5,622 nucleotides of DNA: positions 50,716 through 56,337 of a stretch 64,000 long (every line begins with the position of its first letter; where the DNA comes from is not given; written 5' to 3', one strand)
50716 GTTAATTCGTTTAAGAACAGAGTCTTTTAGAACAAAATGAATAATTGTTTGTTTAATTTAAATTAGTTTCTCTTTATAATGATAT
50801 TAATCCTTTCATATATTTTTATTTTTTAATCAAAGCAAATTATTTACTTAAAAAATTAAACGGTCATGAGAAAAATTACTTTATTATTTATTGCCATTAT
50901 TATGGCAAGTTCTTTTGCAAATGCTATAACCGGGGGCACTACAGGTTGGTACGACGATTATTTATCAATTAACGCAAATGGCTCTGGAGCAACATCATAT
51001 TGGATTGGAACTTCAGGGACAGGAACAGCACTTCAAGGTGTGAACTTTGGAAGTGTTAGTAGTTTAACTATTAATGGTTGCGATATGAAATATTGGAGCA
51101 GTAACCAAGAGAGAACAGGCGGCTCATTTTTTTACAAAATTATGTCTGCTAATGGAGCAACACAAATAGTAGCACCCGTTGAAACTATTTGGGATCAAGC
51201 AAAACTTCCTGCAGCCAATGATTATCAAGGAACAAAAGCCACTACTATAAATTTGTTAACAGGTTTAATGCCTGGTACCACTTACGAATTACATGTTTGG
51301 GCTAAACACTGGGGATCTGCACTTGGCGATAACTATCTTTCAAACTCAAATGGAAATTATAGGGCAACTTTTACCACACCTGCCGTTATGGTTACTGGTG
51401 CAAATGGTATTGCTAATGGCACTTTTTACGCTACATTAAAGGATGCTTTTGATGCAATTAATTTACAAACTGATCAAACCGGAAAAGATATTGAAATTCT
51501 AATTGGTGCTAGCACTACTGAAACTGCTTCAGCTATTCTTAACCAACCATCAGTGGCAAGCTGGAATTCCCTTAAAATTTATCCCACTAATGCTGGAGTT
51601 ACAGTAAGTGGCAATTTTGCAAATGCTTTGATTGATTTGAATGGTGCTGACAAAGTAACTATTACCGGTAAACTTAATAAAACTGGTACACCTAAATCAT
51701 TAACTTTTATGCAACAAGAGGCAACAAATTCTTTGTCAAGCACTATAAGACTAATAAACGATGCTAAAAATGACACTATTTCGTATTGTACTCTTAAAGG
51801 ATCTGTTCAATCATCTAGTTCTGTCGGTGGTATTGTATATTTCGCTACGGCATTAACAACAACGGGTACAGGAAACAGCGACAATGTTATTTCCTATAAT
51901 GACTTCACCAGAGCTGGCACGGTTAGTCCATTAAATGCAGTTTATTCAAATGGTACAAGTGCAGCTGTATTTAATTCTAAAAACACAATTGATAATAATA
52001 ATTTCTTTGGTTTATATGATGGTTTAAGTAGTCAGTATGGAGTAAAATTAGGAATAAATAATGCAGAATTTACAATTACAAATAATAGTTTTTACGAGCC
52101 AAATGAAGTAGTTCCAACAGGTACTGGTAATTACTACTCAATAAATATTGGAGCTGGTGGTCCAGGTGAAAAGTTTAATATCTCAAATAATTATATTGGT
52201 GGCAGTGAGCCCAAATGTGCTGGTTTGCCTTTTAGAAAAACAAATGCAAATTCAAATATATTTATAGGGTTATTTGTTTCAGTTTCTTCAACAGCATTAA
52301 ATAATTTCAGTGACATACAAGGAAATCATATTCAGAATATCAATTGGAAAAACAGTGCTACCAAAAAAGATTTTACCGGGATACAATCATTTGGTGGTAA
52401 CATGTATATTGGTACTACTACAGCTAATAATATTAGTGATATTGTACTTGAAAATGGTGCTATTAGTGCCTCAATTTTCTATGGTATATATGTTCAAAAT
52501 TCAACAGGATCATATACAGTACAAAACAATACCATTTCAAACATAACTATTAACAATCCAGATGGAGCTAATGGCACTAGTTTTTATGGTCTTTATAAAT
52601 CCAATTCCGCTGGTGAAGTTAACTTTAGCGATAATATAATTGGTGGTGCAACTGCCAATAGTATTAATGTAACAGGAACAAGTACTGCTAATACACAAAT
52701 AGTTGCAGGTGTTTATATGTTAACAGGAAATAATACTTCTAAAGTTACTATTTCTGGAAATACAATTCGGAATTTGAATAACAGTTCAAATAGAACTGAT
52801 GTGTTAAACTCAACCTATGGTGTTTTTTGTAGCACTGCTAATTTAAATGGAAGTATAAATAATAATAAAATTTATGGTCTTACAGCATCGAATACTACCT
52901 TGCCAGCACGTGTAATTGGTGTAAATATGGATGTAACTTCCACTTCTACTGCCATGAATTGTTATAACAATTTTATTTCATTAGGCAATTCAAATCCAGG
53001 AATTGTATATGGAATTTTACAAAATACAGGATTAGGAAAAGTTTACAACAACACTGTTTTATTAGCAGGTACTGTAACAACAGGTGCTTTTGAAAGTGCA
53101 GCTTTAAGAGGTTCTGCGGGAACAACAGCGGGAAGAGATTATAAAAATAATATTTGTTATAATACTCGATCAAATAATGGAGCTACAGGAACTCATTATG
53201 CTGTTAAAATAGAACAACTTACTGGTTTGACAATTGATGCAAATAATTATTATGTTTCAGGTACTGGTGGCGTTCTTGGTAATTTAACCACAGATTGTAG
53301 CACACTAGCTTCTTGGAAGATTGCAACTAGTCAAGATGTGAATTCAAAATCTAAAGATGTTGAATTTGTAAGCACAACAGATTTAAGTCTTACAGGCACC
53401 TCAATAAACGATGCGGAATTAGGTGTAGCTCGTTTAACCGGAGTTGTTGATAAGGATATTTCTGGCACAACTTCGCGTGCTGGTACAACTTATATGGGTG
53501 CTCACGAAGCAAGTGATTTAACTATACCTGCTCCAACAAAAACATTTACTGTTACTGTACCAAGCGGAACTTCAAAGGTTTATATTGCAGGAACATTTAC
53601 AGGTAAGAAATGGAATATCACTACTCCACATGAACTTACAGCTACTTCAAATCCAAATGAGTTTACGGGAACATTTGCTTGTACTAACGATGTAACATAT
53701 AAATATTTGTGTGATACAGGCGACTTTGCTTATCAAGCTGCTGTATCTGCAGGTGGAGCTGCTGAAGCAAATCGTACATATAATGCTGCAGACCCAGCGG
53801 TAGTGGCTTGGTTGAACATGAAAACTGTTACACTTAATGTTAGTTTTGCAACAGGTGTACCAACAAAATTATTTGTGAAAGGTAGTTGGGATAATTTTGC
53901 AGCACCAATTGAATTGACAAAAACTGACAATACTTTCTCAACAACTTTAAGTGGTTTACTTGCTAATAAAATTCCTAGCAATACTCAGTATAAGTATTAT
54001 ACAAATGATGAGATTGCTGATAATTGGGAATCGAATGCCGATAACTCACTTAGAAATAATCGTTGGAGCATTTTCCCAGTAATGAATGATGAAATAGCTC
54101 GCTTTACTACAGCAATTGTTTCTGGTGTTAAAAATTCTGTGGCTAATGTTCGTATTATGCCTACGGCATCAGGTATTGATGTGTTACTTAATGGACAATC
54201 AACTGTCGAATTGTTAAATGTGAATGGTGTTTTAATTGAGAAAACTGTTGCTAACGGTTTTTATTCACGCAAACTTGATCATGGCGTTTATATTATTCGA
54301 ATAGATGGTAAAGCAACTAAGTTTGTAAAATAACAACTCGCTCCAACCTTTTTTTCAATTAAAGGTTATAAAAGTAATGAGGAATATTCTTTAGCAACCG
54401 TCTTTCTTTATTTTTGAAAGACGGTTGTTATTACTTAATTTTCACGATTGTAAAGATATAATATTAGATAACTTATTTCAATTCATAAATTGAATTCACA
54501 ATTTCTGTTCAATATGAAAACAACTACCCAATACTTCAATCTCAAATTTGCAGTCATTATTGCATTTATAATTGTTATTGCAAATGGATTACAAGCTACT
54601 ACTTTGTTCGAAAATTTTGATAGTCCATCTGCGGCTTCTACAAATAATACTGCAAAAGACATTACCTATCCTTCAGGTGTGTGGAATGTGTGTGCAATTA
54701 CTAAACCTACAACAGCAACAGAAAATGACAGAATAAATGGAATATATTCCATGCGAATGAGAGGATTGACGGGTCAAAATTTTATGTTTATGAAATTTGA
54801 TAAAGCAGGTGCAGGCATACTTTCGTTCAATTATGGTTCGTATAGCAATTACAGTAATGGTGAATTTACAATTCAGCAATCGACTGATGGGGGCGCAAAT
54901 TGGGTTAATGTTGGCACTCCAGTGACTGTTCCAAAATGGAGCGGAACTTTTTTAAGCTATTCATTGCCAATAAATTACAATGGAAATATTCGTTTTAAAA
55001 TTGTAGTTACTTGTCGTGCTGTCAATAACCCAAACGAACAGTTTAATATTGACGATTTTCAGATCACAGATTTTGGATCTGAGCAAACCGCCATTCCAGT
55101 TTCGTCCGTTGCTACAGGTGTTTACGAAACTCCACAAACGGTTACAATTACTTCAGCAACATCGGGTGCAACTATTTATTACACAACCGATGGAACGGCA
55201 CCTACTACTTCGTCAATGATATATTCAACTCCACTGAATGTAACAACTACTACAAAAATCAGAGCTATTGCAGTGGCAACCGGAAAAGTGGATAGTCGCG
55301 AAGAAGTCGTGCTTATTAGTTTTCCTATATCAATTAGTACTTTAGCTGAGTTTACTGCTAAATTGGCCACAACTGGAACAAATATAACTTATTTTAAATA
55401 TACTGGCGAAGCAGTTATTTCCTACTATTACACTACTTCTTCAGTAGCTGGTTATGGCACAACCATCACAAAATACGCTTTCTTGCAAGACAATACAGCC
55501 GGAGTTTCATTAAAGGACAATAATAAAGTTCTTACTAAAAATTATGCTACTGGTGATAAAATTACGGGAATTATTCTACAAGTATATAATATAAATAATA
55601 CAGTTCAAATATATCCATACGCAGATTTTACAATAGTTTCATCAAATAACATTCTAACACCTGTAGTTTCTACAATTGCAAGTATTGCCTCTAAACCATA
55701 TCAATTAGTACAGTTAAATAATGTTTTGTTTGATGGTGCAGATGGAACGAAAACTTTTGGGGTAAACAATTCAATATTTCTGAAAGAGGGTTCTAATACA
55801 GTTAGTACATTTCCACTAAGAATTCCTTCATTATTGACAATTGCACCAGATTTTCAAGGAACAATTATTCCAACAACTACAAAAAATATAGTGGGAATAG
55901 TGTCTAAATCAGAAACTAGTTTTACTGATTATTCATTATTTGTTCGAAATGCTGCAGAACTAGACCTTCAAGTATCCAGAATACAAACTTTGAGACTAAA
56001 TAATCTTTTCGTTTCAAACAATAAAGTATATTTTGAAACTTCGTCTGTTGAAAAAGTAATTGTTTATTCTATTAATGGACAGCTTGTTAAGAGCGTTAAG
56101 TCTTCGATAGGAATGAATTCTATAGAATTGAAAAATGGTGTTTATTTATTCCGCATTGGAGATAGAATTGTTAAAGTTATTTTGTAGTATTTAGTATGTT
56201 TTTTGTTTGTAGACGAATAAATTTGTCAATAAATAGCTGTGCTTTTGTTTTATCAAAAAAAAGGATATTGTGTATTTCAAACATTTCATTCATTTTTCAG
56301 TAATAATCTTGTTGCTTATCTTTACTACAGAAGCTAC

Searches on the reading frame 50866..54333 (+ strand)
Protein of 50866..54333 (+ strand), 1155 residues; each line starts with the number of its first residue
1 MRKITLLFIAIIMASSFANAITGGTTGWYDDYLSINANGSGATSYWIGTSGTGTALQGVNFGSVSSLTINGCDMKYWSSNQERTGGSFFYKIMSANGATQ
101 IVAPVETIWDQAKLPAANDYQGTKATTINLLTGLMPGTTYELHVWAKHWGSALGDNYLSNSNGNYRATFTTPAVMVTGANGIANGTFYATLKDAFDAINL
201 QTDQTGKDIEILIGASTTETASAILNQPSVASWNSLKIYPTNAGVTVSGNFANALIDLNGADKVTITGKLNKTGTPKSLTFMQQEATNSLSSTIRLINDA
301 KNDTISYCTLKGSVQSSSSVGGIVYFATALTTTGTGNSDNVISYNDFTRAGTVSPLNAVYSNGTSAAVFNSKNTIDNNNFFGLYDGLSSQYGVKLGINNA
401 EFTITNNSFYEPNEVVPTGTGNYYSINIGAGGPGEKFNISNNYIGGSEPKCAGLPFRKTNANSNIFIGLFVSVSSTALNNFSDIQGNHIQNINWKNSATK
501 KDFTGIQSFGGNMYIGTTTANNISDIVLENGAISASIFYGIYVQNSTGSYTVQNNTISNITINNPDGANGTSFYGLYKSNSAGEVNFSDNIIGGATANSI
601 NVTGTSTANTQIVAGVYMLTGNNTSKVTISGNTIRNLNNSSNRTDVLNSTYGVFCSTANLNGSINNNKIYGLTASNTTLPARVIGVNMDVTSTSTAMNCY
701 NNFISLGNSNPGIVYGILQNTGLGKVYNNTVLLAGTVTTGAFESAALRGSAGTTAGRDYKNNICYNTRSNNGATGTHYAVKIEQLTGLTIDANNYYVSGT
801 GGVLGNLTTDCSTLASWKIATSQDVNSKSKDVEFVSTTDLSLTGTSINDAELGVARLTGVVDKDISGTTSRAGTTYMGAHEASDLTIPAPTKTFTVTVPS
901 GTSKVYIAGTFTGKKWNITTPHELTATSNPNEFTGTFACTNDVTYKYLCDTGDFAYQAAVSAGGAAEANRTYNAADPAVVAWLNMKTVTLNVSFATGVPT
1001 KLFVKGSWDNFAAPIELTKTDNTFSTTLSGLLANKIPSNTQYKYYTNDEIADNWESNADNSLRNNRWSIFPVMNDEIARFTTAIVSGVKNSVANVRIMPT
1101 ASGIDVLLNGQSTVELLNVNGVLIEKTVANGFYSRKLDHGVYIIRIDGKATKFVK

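Call 3: search_protein_families(library=pfam, proteins=[window:50866-54333:+], max_evalue=0.01)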
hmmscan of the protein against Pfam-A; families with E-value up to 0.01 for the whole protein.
window:50866-54333:+ (1155 aa): 1 family
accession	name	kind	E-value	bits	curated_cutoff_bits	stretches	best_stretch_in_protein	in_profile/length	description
PF16561.11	AMPK1_CBM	-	2.6e-05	24.8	26.8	0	1000-1051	12-58/85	Glycogen recognition site of AMP-activated protein kinase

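Call 4: search_protein_families(library=ncbifam, proteins=[window:50866-54333:+], max_evalue=0.01)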
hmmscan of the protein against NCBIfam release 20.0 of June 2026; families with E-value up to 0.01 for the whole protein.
window:50866-54333:+ (1155 aa): 0 families

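Call 57: search_solved_structures(query=window:50866-54330:+, max_evalue=1)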
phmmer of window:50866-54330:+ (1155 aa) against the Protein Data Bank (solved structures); distinct sequences matched with E-value up to 1: 5.
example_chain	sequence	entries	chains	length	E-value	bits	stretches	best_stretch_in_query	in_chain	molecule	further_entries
7u17_B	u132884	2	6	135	0.076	14.1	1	541-605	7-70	Transmembrane protein 106B | TMEM106B protein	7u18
7u10_A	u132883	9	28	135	0.1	13.6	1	541-605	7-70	Transmembrane protein 106B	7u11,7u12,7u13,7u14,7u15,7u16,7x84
8b7d_A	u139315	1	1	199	0.14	13.2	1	541-605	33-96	Transmembrane protein 106B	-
7qvc_A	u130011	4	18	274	0.19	12.7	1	541-605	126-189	Transmembrane protein 106B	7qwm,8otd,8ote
7qvf_A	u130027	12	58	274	0.26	12.3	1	541-605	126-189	Transmembrane protein 106B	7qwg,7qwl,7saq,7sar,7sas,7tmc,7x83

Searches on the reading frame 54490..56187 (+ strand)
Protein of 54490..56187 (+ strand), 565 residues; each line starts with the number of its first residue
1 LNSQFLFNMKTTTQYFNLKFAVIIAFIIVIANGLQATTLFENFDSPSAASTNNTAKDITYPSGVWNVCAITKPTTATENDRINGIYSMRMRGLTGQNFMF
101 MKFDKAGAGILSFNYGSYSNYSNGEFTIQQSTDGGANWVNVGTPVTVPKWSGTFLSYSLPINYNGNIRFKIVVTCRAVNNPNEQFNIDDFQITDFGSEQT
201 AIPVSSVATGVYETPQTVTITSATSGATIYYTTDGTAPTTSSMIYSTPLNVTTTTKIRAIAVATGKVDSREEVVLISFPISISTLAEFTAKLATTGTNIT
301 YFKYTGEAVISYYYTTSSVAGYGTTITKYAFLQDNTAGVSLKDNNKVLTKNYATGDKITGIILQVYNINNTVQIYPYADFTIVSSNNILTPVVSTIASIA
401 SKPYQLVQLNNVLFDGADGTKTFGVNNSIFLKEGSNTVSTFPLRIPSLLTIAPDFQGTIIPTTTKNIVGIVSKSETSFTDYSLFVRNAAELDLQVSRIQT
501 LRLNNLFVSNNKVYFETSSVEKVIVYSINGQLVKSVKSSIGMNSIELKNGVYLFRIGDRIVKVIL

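Call 3: search_protein_families(library=pfam, proteins=[window:54490-56187:+], max_evalue=0.01)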
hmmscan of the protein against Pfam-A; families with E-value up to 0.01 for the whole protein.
window:54490-56187:+ (565 aa): 4 families
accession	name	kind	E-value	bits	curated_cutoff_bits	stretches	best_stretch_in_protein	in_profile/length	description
PF13290.12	CHB_HEX_C_1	-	1.4e-21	76.6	22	1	208-269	2-63/67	Chitobiase/beta-hexosaminidase C-terminal domain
PF13287.12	Fn3_assoc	-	4.6e-16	59.1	23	1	218-269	1-52/59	Fn3 associated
PF18942.5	DUF5689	-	2.2e-07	31.4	28.6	1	284-489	5-215/217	Family of unknown function (DUF5689)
PF03174.19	CHB_HEX_C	-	0.0014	19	23.6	0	220-268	28-73/76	Chitobiase/beta-hexosaminidase C-terminal domain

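Call 4: search_protein_families(library=ncbifam, proteins=[window:54490-56187:+], max_evalue=0.01)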
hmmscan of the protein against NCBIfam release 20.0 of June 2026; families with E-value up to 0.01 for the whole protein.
window:54490-56187:+ (565 aa): 1 family
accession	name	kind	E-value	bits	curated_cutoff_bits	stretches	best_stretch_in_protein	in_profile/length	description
TIGR04183.1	Por_Secre_tail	domain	0.00023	21.1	23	1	510-557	10-59/72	T9SS type A sorting domain-containing protein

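Call 56: search_solved_structures(query=window:54490-56184:+, max_evalue=1)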
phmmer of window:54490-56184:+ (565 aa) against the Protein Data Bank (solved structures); distinct sequences matched with E-value up to 1: 23.
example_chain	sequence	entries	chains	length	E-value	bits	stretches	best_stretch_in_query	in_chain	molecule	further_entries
6q63_A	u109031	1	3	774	0.053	15.5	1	218-265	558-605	Beta-hexosaminidase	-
7a11_A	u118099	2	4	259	0.13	14.2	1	509-561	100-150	L,D-transpeptidase 2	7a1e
7a1c_A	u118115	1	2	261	0.13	14.2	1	509-561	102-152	L,D-transpeptidase 2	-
4huc_A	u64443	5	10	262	0.13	14.2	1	509-561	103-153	PROBABLE CONSERVED LIPOPROTEIN LPPS | L,D-transpeptidase 2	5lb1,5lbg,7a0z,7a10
3vyo_A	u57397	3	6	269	0.14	14.1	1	509-561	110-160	Probable conserved lipoprotein LPPS | L,D-transpeptidase 2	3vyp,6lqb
6iyv_B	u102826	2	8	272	0.14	14.1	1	509-561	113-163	L,D-transpeptidase 2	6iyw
8j65_A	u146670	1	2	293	0.14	14.1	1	509-561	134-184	L,D-transpeptidase 2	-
3tx4_A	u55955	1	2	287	0.15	14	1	509-561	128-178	Mycobacterium Tuberculosis LD-transpeptidase type 2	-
3tur_A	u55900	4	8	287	0.15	14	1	509-561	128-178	Mycobacteria Tuberculosis LD-transpeptidase type 2 | LD-transpeptidase type 2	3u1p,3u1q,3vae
4gsq_A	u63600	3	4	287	0.15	14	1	509-561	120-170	Probable conserved lipoprotein LPPS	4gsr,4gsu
5d7h_A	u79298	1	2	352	0.16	13.9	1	510-561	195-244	L,D-transpeptidase 2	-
4qtf_A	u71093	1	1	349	0.16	13.9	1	510-561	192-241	L,d-transpeptidase LdtB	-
5dvp_A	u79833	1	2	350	0.16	13.9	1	510-561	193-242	L,D-transpeptidase 2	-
3vyn_A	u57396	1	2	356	0.16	13.9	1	510-561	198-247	Probable conserved lipoprotein LPPS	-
6boi_A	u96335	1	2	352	0.16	13.9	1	510-561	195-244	Putative conserved lipoprotein LppS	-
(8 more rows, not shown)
